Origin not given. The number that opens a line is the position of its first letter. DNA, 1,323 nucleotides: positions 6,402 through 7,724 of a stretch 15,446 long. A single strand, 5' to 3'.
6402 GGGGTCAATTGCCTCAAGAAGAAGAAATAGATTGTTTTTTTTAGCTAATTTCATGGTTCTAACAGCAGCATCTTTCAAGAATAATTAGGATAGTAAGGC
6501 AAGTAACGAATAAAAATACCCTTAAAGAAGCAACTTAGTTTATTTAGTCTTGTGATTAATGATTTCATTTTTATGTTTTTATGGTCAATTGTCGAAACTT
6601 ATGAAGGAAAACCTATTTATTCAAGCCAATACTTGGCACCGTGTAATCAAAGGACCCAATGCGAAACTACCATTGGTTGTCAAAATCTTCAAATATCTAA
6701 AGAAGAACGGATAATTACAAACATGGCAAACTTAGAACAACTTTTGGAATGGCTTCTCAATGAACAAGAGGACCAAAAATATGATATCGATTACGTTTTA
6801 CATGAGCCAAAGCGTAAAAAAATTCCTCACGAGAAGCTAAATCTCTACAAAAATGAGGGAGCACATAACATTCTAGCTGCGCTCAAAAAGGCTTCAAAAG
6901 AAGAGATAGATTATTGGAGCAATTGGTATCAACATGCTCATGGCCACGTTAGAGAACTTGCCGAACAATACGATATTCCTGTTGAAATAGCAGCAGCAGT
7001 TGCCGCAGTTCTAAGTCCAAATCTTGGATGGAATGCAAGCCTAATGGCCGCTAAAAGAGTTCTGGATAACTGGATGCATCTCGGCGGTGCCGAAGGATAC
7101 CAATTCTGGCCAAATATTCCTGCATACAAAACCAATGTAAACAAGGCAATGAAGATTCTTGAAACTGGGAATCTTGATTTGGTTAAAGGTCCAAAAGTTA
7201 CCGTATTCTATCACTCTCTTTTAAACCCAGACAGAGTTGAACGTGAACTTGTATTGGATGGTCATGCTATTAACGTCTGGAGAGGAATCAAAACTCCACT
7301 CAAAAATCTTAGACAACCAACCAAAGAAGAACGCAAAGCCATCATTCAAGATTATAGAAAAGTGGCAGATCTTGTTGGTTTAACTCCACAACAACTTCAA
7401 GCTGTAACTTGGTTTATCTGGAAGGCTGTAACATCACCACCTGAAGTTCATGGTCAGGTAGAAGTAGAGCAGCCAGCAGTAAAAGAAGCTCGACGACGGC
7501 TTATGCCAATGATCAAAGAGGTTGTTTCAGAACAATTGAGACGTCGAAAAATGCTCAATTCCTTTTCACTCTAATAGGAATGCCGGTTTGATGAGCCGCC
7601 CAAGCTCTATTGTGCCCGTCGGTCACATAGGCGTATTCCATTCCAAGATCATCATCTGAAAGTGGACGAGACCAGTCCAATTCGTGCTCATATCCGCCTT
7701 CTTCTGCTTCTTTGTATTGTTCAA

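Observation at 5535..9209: Accessory block combining an H-G-T ART-fold (KptA/Tpt1-like) protein, a GNAT-ParB/Srx fusion and a HAD phosphatase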

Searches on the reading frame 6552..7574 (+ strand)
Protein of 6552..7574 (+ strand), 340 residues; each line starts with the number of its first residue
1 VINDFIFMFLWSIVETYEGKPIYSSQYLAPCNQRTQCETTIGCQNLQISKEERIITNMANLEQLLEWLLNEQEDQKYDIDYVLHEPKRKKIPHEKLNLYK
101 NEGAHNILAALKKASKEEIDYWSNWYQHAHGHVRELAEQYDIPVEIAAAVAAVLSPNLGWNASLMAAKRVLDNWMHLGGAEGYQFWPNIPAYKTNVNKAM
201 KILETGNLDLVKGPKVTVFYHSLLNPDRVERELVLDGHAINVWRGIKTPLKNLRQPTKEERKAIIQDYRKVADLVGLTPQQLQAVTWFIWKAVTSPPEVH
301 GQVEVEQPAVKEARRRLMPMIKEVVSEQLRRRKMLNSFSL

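Call 4: search_protein_families(library=pfam, proteins=[window:6552-7574:+], max_evalue=1)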
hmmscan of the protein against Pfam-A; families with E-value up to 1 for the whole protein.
window:6552-7574:+ (340 aa): 2 families
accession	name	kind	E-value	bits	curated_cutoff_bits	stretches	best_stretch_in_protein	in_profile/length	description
PF23802.1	DUF7178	-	1.3e-33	117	27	1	96-291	8-190/193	Family of unknown function (DUF7178)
PF08602.15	Mgr1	-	0.083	12.2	25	1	19-127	250-356/377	Mgr1-like, i-AAA protease complex subunit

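Call 5: search_protein_families(library=phrogs, proteins=[window:6552-7574:+], max_evalue=0.01)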
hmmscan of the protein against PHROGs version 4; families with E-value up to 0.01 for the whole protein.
window:6552-7574:+ (340 aa): 2 families
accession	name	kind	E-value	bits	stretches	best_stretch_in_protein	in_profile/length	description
phrog_3842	-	unknown function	8e-38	131.4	1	87-293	3-203/206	-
phrog_2878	-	unknown function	3.1e-06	27.2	1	124-174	149-199/631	-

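Call 7: search_protein_families(library=ncbifam, proteins=[window:6552-7574:+], max_evalue=1)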
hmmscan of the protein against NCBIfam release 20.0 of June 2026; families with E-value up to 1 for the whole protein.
window:6552-7574:+ (340 aa): 0 families

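Call 39: search_solved_structures(query=window:6723-7574:+, max_evalue=10)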
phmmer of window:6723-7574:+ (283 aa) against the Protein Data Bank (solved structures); distinct sequences matched with E-value up to 10: 0.

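Call 60: search_protein_families(library=padloc, proteins=[window:6723-7574:+], max_evalue=0.1)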
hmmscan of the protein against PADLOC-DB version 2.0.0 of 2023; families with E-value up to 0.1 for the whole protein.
window:6723-7574:+ (283 aa): 0 families

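Call 61: search_dna_similar(query=window:6723-7574:+, collection=phages, mode=protein, max_rows=30, max_evalue=0.001)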
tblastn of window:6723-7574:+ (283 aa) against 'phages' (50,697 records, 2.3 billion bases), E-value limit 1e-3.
Records with a match: 88; places in all: 96; records where one place covers at least 80% of the query: 2.
Best place of each record, by identity: <60% 88.
By first word of the organism name: Mycobacterium 44; Microbacterium 7; Synechococcus 5; Lentibacter 5; Roseobacter 5; Siovirus 5; Cyanophage 4; Prochlorococcus 4; Anabaena 2; Celeribacter 2; and 4 more.
By host as written in the record: Mycobacterium smegmatis mc2 155 27; Mycobacterium smegmatis mc#155 7; - 6; Lentibacter sp. SH36 5; Mycobacterium smegmatis mc2155 5; Mycobacterium phlei GTIS10 3; Prochlorococcus sp. NATL2A 2; Anabaena variabilis 2; and 20 more.
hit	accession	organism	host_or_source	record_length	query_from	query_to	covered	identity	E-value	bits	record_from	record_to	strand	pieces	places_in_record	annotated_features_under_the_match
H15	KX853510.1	Virus Rctr197k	enrichment culture DAMO/AAA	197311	28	236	70%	49.5%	7e-31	201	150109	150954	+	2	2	hypothetical protein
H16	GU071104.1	Cyanophage NATL2A-133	Prochlorococcus sp. NATL2A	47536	47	277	82%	28.6%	1e-13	100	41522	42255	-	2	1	conserved hypothetical protein (x2) | predicted protein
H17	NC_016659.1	Cyanophage NATL2A-133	Prochlorococcus sp. NATL2A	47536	47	277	82%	28.6%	1e-13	100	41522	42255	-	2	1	hypothetical protein (x3)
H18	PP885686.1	Tunturiibacter phage Tunturi_3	Tunturiibacter psychrotolerans X5P2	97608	49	271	79%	29.3%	2e-9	64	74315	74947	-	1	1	portal protein | hypothetical protein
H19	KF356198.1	Anabaena phage A-4L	Anabaena variabilis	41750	49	237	67%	32.1%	5e-18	90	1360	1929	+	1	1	hypothetical protein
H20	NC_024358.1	Anabaena phage A-4L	Anabaena variabilis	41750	49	237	67%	32.1%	5e-18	90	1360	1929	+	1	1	hypothetical protein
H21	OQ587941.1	Synechococcus phage S-CRES3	Synechococcus sp.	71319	49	234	66%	31.3%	5e-16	84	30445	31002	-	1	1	N-glycosylase/DNA lyase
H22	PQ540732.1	Prochlorococcus phage P-SCSP-R27W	Prochlorococcus marinus str. NATL2A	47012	47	230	65%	31.4%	4e-17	87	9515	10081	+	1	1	record has no annotation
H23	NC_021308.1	Mycobacterium phage HINdeR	Mycobacterium smegmatis mc2 155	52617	27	238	75%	27.1%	2e-8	61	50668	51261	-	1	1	83: hypothetical protein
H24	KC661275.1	Mycobacterium phage HINdeR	Mycobacterium smegmatis mc2 155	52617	27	238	75%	27.1%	2e-8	61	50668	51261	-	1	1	83: hypothetical protein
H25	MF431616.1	Lentibacter phage vB_LenP_ICBM2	Lentibacter sp. SH36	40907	25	236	75%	26.9%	3e-13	76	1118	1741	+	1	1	hypothetical protein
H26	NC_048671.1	Lentibacter phage vB_LenP_ICBM2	Lentibacter sp. SH36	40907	25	236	75%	26.9%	3e-13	76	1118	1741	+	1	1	hypothetical protein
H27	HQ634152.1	Prochlorococcus phage P-SSP6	Prochlorococcus marinus MIT9515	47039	47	230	65%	30.9%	9e-17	86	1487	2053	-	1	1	hypothetical protein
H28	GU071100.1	Cyanophage 9515-10a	Prochlorococcus sp. MIT9515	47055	47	230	65%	30.9%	9e-17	86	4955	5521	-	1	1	gp9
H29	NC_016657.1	Cyanophage 9515-10a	Prochlorococcus sp. MIT9515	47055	47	230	65%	30.9%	9e-17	86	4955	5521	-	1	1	gp9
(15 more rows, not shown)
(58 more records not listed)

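Call 62: get_annotated_region(hit=H15, flank=8000)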
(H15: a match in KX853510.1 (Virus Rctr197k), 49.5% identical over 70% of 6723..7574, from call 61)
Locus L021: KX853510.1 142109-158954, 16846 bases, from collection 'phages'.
description: Virus Rctr197k, partial genome.
organism: Virus Rctr197k (NCBI taxid 1924548)
taxonomy: Viruses; Duplodnaviria; Heunggongvirae; Uroviricota; Caudoviricetes
host: -; source: enrichment culture DAMO/AAA; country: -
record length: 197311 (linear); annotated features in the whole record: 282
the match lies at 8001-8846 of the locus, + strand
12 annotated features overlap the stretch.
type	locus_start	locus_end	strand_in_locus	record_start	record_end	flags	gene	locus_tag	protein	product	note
CDS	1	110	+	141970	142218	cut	-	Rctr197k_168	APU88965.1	hypothetical protein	-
CDS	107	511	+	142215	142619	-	-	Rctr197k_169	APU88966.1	hypothetical protein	-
CDS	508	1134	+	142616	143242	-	-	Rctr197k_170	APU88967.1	hypothetical protein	-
CDS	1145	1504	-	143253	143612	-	-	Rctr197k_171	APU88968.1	hypothetical protein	-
CDS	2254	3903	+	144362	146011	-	-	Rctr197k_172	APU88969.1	hypothetical protein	-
CDS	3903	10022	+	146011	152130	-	-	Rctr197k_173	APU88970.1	hypothetical protein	-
CDS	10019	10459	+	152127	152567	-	-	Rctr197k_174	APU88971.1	hypothetical protein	-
CDS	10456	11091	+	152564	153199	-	-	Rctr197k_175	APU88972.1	hypothetical protein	-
misc_feature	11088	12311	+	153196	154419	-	-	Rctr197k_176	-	-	similar to similar to structural protein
CDS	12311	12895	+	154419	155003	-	-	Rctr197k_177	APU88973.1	hypothetical protein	-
CDS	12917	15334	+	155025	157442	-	-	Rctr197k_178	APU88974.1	hypothetical protein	-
CDS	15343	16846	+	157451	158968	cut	-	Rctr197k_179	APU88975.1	hypothetical protein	-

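Call 64: search_protein_families(library=pfam, proteins=[L021:3903-10022:+], max_evalue=0.01)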
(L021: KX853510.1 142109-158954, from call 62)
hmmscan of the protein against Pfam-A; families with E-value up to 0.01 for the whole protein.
L021:3903-10022:+ (2039 aa): 5 families
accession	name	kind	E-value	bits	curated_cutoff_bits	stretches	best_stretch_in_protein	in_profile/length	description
PF23802.1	DUF7178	-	6.3e-64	215.9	27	3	1109-1300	15-191/193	Family of unknown function (DUF7178)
PF18823.6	InPase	-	7.3e-30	104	26.8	2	147-253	11-117/135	Inorganic Pyrophosphatase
PF13563.12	2_5_RNA_ligase2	-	3e-10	40.8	27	1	1765-1870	22-120/152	2'-5' RNA ligase superfamily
PF02834.22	LigT_PEase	-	1.9e-05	25.2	23.3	0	1830-1870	8-46/87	LigT like Phosphoesterase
PF18905.5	DUF5661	-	0.00022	21.9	27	1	855-883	29-61/65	Protein of unknown function (DUF5661)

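Call 94: search_solved_structures(query=A7, max_evalue=10, show_alignments=2)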
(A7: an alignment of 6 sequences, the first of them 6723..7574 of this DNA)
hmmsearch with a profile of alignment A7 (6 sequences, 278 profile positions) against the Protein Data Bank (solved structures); distinct sequences matched with E-value up to 10: 0.
